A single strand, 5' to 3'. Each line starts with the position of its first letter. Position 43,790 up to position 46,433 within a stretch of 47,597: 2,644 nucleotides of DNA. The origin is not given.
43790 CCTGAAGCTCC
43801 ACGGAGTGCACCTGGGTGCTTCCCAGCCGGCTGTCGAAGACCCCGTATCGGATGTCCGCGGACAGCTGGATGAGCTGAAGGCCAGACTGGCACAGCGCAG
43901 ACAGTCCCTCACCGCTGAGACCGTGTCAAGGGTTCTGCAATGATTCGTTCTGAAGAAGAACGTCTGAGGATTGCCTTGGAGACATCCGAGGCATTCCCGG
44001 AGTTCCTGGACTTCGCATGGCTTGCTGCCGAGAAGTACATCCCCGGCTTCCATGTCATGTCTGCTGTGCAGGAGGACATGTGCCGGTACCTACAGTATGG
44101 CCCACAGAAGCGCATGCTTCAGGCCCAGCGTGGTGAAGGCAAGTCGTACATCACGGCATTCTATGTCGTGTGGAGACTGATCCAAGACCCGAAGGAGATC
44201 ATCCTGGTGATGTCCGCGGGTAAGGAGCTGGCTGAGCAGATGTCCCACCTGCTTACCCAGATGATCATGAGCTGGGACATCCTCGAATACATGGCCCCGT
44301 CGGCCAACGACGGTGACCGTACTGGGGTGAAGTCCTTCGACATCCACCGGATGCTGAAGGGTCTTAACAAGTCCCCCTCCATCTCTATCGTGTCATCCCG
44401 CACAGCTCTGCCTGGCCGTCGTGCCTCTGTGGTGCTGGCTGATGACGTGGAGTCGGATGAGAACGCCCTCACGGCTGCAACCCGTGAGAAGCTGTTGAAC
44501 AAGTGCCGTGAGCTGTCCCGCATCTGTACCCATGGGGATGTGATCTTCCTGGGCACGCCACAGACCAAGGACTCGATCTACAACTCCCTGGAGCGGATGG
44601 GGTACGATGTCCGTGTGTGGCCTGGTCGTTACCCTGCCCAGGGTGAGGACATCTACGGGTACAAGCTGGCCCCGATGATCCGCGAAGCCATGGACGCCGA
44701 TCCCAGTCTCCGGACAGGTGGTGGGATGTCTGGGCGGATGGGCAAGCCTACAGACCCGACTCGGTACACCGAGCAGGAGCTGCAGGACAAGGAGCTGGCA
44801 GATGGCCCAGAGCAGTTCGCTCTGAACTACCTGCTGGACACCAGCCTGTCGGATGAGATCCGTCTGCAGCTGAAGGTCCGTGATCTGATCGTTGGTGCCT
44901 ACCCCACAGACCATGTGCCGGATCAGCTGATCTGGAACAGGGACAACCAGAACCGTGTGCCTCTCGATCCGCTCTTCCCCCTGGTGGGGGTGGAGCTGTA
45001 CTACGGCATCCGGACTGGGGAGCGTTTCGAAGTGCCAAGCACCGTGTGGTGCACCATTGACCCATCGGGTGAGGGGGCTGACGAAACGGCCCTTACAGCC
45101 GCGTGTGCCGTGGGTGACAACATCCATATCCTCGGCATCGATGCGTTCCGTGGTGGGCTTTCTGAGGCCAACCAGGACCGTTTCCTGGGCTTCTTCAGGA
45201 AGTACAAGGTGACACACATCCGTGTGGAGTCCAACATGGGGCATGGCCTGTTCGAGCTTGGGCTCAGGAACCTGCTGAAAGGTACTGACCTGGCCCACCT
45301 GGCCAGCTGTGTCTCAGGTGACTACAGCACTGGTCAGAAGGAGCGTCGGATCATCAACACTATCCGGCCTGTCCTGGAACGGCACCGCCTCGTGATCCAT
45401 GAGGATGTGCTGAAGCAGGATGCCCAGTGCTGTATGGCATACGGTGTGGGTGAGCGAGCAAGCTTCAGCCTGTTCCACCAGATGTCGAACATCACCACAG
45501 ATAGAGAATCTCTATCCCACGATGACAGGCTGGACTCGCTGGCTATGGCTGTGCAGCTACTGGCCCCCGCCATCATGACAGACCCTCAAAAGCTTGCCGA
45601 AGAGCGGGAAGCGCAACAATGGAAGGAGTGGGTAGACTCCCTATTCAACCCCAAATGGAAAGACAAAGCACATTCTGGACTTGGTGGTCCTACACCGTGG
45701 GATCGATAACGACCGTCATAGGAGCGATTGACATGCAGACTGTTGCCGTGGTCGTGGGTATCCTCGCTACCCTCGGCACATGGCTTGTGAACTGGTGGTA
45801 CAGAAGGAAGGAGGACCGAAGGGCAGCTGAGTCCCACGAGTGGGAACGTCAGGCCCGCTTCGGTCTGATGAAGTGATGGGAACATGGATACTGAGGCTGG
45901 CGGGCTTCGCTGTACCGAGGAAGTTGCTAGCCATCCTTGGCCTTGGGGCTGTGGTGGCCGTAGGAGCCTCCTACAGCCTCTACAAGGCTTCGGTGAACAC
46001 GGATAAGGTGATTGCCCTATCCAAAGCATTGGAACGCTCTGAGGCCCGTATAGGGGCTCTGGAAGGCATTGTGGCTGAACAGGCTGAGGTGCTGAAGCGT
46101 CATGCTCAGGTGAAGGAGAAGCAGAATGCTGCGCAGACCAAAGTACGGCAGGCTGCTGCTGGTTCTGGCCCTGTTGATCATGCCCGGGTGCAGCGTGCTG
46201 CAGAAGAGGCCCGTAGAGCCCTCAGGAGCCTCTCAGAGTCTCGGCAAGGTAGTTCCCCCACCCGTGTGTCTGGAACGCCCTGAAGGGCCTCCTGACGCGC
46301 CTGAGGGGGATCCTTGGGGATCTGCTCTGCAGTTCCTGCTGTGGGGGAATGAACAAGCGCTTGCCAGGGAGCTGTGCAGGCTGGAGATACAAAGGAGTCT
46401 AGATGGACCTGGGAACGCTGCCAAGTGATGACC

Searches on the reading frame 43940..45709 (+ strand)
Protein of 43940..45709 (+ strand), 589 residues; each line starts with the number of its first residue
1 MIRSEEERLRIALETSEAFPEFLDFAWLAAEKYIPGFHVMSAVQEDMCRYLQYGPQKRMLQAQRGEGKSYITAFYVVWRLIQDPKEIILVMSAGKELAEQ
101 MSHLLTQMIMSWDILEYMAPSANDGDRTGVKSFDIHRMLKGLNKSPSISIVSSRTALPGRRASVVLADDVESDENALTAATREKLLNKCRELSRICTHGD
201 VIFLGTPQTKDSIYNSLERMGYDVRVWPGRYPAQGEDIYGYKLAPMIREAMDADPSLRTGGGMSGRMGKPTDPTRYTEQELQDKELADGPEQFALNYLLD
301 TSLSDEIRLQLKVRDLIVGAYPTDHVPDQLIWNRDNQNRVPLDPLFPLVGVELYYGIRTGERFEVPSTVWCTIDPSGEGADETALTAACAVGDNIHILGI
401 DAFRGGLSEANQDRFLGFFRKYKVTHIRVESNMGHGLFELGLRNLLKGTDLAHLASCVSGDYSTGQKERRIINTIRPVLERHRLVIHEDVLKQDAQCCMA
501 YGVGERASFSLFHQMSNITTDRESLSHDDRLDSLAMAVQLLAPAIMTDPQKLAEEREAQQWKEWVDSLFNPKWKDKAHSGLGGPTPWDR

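Call 10: search_protein_families(library=phrogs, proteins=[window:43940-45709:+], max_evalue=0.001)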
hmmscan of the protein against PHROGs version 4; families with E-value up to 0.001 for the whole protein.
window:43940-45709:+ (589 aa): 6 families
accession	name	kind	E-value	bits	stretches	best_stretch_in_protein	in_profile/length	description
phrog_17672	-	head and packaging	2.5e-100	337.2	1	5-347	11-358/395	terminase large subunit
phrog_38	-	head and packaging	1.5e-95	322.5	1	8-564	260-719/760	terminase large subunit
phrog_15524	-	head and packaging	2.7e-56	191.9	1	371-574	7-206/249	terminase large subunit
phrog_4758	-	head and packaging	8.6e-12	45.9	1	23-236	24-238/243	terminase large subunit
phrog_5989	-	head and packaging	1.2e-05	25.7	1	44-188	146-276/347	terminase large subunit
phrog_2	-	head and packaging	0.00015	21.7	0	368-553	481-605/807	terminase large subunit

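Call 11: search_protein_families(library=pfam, proteins=[window:43940-45709:+], max_evalue=0.001)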
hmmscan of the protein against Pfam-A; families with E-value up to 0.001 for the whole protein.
window:43940-45709:+ (589 aa): 1 family
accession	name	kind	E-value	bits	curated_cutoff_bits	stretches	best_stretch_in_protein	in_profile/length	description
PF22530.2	Terminase-T7_RNaseH-like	-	3.8e-27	95.1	27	1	373-484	1-108/108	Terminase Bacteriophage T7, Ribonuclease H-like domain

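Call 13: search_dna_similar(query=window:43940-45709:+, collection=phages, mode=protein, max_rows=25)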
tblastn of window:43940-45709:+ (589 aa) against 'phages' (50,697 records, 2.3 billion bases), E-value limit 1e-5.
Records with a match: 2714; places in all: 2736; records where one place covers at least 80% of the query: 2653.
Best place of each record, by identity: <60% 2714.
By first word of the organism name: Klebsiella 702; Escherichia 364; Pseudomonas 331; Acinetobacter 167; Vibrio 144; Salmonella 113; Yersinia 95; Pectobacterium 85; Ralstonia 54; Aeromonas 47; and 75 more.
By host as written in the record: - 387; Klebsiella pneumoniae 376; Escherichia coli 125; Acinetobacter baumannii 60; Pseudomonas putida KT2440 and Paw85 53; Pseudomonas aeruginosa 44; Yersinia pestis 38; Pectobacterium atrosepticum DSM18077 33; and 690 more.
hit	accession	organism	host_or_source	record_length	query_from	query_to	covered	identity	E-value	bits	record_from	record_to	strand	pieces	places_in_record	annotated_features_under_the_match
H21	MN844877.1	Sphaerotilus phage vB_SnaP-R1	Sphaerotilus natans DSM 6575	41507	16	585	97%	44.6%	5e-163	521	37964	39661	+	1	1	DNA maturase B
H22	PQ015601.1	Pseudomonas phage MKPT02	Pseudomonas tolaasii KACC 15624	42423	2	583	99%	42.4%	1e-150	485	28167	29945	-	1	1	terminase B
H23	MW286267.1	Pseudomonas phage Misse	Pseudomonas syringae GAW0113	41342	2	583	99%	42.3%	3e-145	469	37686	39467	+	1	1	terminase B | terminase A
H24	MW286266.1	Pseudomonas phage Bertil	Pseudomonas syringae GAW0113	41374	2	583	99%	42.3%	3e-145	469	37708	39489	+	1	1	terminase B | terminase A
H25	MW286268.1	Pseudomonas phage Strit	Pseudomonas syringae GAW0113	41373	2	583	99%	42.3%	3e-145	469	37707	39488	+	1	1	terminase B | terminase A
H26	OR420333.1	Macromonas phage BK-30P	Macromonas sp. BK-30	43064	16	564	93%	44.3%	3e-155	499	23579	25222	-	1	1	record has no annotation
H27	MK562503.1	Shigella phage Buco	Shigella flexneri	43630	5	574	97%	41.4%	2e-128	421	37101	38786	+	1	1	terminase large subunit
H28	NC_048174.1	Shigella phage Buco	Shigella flexneri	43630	5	574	97%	41.4%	2e-128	421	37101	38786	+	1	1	terminase large subunit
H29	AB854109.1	Ralstonia phage RSB3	Ralstonia solanacearum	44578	6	583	98%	40.6%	2e-139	453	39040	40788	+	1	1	putative DNA maturase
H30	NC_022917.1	Ralstonia phage RSB3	Ralstonia solanacearum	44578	6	583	98%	40.6%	2e-139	453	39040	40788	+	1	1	terminase large subunit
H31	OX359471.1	Variovorax phage VAC_51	-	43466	22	583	95%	41.7%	1e-140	456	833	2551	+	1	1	terminase large subunit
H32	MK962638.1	Achromobacter phage vB_AxyP_19-32_Axy21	Achromobacter xylosoxidans I2BC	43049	8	540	90%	43.9%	1e-127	419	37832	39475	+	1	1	putative DNA packaging protein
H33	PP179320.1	Pseudomonas phage Drael01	Pseudomonas syringae CC0094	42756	5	583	98%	40.3%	5e-138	449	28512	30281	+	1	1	putative DNA maturase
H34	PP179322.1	Pseudomonas phage Draal01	Pseudomonas syringae CC0094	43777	5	583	98%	40.3%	5e-138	449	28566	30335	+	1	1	putative DNA maturase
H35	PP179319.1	Pseudomonas phage Draal03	Pseudomonas syringae CC0094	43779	5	583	98%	40.3%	5e-138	449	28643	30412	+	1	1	putative DNA maturase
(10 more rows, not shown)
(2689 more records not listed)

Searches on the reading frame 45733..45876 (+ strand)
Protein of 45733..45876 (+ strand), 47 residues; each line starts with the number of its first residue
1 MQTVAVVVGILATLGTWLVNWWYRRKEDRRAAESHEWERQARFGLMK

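Call 68: search_protein_families(library=pfam, proteins=[window:45733-45876:+], max_evalue=0.01)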
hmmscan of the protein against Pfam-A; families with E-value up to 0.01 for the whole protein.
window:45733-45876:+ (47 aa): 3 families
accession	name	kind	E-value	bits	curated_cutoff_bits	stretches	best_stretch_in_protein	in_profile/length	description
PF16080.10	Phage_holin_2_3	-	5.9e-08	33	28.8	1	3-27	25-49/56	Bacteriophage holin family HP1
PF04971.17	Phage_holin_2_1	-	3.4e-06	27.4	26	1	2-32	33-63/64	Bacteriophage P21 holin S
PF16082.10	Phage_holin_2_4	-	4.2e-06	27.1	30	1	6-36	37-67/77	Bacteriophage holin family, superfamily II-like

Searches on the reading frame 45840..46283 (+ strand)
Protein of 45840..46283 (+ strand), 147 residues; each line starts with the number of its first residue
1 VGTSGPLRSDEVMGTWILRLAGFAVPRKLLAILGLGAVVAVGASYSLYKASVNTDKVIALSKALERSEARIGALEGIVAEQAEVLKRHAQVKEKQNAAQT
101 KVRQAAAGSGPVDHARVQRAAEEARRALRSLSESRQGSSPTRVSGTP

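Call 10: search_protein_families(library=phrogs, proteins=[window:45840-46283:+], max_evalue=0.001)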
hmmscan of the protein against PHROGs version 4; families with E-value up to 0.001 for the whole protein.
window:45840-46283:+ (147 aa): 1 family
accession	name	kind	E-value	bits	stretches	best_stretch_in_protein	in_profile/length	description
phrog_5975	-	unknown function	0.00034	21.4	1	13-104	1-96/182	-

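Call 11: search_protein_families(library=pfam, proteins=[window:45840-46283:+], max_evalue=0.001)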
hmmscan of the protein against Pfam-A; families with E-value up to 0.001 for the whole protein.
window:45840-46283:+ (147 aa): 0 families

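Call 51: search_protein_families(library=phrogs, proteins=[window:45876-46283:+], max_evalue=0.001)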
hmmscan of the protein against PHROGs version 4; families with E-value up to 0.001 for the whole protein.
window:45876-46283:+ (135 aa): 1 family
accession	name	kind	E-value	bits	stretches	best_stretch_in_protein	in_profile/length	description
phrog_5975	-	unknown function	0.00026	21.8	1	1-92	1-96/182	-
